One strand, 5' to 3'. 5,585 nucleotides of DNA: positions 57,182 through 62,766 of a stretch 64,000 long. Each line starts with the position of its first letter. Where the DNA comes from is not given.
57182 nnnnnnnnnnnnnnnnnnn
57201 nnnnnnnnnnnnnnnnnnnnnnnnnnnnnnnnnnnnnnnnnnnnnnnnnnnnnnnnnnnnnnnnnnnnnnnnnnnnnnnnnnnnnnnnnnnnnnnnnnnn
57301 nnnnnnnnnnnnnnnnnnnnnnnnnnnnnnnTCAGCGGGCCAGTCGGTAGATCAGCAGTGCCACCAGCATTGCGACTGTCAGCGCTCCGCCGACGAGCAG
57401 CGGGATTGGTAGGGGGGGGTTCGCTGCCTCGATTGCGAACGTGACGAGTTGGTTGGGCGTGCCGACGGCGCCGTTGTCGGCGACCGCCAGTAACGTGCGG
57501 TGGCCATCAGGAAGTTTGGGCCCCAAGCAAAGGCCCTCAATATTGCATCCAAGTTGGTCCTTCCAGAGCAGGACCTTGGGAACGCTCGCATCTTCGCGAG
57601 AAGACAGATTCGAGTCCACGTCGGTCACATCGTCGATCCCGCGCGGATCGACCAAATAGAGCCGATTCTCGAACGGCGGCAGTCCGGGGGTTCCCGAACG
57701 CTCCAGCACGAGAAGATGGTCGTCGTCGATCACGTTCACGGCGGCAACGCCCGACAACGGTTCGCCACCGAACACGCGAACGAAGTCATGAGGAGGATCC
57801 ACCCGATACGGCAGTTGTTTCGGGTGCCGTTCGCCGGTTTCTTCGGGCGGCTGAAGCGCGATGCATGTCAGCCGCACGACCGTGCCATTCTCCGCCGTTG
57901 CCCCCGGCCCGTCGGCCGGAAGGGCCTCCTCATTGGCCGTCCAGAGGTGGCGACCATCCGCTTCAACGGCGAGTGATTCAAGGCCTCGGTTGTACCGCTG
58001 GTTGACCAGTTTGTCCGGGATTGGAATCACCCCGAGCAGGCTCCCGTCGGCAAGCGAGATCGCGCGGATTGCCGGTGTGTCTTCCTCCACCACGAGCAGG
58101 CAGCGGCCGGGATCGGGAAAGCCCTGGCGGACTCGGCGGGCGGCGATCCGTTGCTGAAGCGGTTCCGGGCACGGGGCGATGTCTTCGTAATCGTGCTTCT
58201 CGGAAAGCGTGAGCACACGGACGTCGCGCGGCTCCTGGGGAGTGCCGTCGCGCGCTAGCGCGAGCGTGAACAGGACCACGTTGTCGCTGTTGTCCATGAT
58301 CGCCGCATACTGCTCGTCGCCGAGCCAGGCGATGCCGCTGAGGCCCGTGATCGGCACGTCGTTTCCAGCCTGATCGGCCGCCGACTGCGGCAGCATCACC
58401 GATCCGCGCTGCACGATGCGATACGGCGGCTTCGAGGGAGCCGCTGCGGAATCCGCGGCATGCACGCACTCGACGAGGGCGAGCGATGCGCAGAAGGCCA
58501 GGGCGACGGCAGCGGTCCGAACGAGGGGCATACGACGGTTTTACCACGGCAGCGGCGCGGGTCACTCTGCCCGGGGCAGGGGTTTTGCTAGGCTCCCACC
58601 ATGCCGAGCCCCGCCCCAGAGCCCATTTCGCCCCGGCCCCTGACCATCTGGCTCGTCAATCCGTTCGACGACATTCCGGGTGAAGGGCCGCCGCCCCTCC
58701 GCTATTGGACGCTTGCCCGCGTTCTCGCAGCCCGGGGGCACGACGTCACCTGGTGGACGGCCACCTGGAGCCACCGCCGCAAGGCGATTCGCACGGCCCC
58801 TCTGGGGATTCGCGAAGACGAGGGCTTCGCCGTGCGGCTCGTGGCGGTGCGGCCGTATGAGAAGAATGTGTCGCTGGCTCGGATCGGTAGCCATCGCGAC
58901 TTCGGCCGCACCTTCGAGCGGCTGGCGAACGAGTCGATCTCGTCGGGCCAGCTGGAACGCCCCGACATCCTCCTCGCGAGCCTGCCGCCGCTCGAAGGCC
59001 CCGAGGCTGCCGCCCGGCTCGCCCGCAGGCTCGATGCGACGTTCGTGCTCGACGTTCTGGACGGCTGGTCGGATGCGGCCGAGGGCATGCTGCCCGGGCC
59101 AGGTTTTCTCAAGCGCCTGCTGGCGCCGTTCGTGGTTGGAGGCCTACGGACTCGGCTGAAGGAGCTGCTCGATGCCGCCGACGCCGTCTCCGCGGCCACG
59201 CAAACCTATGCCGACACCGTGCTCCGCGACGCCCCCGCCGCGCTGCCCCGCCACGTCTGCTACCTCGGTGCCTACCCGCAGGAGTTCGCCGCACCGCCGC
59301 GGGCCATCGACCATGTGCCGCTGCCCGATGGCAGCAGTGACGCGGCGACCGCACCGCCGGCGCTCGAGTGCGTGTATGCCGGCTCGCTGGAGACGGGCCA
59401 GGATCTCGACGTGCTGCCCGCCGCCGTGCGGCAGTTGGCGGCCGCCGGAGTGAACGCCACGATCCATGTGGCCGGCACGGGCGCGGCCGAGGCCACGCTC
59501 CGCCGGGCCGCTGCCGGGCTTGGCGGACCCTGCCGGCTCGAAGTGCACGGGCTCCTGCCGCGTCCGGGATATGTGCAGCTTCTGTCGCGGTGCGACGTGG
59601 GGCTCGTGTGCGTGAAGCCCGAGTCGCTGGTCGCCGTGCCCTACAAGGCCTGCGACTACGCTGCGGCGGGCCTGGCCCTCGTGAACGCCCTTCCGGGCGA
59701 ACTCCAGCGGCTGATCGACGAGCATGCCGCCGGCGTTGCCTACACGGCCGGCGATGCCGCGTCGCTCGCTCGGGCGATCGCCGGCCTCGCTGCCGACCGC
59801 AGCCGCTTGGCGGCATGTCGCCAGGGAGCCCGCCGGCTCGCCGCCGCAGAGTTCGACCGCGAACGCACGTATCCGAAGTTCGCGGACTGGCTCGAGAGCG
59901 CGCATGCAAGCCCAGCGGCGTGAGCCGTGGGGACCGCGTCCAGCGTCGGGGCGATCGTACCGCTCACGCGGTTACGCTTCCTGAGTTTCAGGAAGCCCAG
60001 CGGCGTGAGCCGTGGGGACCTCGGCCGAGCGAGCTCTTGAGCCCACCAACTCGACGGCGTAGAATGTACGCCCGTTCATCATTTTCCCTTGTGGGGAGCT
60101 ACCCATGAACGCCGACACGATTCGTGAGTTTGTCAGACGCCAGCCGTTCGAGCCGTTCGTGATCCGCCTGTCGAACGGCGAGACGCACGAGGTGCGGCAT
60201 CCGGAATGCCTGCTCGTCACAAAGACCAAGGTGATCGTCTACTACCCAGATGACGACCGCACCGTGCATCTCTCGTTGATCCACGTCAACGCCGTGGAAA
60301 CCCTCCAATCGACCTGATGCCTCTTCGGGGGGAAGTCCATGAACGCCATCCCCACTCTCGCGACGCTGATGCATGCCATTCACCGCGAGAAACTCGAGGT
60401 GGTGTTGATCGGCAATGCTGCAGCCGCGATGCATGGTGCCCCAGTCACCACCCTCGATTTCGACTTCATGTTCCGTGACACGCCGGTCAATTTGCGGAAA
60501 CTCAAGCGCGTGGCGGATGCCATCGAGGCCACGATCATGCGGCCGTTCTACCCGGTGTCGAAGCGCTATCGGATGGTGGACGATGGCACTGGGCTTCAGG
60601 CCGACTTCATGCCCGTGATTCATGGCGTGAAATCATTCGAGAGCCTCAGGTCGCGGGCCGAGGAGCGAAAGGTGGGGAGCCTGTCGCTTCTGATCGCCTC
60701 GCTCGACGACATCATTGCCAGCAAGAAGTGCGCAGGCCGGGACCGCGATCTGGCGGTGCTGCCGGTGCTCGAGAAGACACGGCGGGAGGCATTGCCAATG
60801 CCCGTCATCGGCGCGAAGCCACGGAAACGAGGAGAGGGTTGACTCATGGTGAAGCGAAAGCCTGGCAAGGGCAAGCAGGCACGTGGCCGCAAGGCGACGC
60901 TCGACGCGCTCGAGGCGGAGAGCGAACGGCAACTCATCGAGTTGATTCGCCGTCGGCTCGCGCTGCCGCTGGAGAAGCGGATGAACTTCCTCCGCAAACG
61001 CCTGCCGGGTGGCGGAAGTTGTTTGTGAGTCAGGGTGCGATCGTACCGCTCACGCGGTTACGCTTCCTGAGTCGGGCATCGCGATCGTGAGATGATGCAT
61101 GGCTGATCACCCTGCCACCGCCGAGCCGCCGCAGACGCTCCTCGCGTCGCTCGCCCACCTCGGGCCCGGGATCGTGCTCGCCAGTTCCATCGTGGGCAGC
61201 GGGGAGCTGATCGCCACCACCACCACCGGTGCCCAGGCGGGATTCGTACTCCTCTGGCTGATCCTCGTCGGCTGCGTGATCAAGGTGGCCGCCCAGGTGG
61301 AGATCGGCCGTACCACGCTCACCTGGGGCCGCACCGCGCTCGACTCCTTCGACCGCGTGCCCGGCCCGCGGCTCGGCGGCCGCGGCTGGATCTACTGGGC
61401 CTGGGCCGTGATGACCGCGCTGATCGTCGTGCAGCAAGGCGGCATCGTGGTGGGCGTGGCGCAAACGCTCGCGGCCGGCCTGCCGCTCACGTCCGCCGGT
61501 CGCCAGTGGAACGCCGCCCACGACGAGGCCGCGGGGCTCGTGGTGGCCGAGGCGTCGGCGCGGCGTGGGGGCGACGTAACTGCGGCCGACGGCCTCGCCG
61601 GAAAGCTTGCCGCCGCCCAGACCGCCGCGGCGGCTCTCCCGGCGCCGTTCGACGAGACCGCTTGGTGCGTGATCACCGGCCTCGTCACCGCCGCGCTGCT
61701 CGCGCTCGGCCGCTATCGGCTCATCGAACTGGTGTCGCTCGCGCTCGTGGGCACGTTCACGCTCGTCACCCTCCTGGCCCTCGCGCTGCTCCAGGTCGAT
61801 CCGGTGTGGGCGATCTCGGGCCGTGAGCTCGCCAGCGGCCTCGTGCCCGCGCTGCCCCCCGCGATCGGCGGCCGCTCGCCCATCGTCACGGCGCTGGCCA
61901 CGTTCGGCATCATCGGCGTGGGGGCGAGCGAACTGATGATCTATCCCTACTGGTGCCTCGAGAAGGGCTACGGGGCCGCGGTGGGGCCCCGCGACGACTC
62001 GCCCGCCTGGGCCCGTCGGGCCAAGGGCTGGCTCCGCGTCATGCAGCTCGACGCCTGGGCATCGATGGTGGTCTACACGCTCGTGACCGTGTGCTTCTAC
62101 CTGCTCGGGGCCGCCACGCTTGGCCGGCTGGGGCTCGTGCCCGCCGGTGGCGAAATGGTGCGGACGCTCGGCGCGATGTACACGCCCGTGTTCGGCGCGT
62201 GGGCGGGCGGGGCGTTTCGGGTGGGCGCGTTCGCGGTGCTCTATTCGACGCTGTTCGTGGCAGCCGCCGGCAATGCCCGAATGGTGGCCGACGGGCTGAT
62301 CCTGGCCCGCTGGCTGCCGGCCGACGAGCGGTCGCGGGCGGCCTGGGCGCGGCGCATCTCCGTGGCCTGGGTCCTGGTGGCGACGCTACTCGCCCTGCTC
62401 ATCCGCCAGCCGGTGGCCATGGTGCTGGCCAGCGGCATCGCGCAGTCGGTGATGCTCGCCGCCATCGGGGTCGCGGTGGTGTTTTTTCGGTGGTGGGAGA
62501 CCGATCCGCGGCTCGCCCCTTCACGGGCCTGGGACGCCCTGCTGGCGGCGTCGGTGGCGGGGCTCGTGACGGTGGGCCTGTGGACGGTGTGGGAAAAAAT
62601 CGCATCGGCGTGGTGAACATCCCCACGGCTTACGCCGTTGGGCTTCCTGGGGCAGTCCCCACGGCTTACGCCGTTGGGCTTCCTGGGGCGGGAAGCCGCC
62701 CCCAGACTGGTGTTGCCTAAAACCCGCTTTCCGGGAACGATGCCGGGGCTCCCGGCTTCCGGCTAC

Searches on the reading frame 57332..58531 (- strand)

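Call 33: search_protein_families(library=pfam, proteins=[window:57332-58531:-], max_evalue=0.01)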
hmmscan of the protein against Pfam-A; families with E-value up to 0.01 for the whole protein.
window:57332-58531:- (399 aa): 1 family
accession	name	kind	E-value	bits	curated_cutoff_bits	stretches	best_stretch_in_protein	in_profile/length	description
PF13449.12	Phytase-like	-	2.7e-39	136.2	27.6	1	60-353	2-282/284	Esterase-like activity of phytase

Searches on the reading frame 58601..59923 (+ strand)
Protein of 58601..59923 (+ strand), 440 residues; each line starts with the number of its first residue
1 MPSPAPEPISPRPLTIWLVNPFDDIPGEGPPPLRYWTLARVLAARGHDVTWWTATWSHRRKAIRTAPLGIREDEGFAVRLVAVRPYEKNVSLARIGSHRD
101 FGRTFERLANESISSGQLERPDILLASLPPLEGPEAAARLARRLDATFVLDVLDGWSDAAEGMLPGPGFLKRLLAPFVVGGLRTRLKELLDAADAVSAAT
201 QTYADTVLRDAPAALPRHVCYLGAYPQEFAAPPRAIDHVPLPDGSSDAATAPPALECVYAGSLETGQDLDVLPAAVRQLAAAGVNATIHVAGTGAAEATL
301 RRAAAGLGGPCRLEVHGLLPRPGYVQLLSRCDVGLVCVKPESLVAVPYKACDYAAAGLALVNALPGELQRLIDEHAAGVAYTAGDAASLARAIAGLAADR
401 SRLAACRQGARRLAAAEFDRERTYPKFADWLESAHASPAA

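Call 33: search_protein_families(library=pfam, proteins=[window:58601-59923:+], max_evalue=0.01)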
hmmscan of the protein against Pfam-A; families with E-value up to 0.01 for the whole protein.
window:58601-59923:+ (440 aa): 3 families
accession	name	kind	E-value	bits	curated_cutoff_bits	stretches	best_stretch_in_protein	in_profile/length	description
PF13692.12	Glyco_trans_1_4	-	5.3e-10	40.1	27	1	257-399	4-142/142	Glycosyl transferases group 1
PF00534.26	Glycos_transf_1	-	5.2e-08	33.1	26.4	1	258-412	19-171/172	Glycosyl transferases group 1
PF13439.12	Glyco_transf_4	-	9.5e-05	22.9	28.5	1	37-209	10-150/170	Glycosyltransferase Family 4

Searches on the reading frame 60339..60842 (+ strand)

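Call 33: search_protein_families(library=pfam, proteins=[window:60339-60842:+], max_evalue=0.01)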
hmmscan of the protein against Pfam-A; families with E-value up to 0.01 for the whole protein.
window:60339-60842:+ (167 aa): 1 family
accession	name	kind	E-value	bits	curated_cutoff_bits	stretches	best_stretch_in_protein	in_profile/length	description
PF19502.5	DUF6036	-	0.0025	18.1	23.6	1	15-138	16-112/164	Nucleotidyltransferase of unknown function (DUF6036)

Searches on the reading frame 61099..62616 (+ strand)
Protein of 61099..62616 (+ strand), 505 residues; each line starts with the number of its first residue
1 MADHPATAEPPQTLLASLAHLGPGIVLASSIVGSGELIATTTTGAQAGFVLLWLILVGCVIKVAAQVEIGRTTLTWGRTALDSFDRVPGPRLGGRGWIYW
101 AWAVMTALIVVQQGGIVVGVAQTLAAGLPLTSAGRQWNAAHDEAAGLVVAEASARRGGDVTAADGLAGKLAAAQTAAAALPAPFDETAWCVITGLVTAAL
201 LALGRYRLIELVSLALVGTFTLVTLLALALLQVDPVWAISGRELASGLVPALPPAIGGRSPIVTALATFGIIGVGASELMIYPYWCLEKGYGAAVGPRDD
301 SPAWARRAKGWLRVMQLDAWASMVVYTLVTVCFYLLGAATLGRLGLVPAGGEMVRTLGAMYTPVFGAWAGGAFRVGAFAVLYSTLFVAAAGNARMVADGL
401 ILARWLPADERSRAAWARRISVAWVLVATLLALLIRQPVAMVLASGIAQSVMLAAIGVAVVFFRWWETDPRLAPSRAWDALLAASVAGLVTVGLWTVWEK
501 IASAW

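Call 33: search_protein_families(library=pfam, proteins=[window:61099-62616:+], max_evalue=0.01)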
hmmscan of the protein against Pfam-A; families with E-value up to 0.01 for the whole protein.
window:61099-62616:+ (505 aa): 0 families

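Call 84: find_encoding_contigs(protein=window:61099-62616:+, flank=10000, max_places=3)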
Protein window:61099-62616:+ (505 aa): no gene with exactly this product is on record in the collection.
